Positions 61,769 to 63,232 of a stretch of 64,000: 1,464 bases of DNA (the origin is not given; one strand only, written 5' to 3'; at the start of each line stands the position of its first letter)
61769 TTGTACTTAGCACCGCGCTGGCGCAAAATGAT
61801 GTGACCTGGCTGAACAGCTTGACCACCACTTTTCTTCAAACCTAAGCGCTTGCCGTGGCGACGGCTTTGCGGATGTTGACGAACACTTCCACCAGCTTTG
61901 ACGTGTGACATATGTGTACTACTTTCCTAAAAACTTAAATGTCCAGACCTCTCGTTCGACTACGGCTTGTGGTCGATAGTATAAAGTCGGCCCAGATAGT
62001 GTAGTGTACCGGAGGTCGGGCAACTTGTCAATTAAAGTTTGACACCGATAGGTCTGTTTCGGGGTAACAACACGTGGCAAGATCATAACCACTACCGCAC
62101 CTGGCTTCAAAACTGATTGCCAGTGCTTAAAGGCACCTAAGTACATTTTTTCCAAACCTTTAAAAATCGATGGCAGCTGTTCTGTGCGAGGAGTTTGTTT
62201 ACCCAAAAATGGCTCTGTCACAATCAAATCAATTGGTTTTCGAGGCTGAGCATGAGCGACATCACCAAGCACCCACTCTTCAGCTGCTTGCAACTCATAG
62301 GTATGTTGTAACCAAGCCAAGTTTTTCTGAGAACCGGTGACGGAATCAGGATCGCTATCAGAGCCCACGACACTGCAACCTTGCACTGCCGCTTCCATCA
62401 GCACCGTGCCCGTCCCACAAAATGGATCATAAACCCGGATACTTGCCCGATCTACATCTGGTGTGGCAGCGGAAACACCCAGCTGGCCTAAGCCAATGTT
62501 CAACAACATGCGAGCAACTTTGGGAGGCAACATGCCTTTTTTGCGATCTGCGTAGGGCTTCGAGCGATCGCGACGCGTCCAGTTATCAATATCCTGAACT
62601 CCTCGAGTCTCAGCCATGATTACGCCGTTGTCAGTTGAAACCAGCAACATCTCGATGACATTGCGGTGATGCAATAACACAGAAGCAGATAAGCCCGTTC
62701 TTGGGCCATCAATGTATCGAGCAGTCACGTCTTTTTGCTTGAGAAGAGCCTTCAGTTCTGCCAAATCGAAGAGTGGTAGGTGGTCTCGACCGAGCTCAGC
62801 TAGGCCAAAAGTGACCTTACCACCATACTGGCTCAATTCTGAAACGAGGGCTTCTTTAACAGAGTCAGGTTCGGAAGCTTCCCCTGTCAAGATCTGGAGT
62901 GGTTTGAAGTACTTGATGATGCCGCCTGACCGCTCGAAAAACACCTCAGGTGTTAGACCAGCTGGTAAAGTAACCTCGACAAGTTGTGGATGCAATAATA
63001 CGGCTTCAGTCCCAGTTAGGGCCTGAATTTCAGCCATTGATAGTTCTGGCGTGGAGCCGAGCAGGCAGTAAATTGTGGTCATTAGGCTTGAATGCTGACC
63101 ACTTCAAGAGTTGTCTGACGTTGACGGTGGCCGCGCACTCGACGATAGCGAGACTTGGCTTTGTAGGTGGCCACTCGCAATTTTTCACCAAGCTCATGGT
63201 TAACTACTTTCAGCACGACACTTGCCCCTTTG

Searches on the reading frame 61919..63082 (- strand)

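Call 90: search_protein_families(library=pfam, proteins=[window:61919-63082:-], max_evalue=0.0001)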
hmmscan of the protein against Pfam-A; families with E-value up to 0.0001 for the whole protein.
window:61919-63082:- (387 aa): 2 families
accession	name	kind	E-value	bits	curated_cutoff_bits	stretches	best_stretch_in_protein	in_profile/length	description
PF01170.24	UPF0020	-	7.5e-10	39.3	22.3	1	216-310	31-148/197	RMKL-like, methyltransferase domain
PF13847.12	Methyltransf_31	-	6.4e-05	23.1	27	0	214-337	4-113/145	Methyltransferase domain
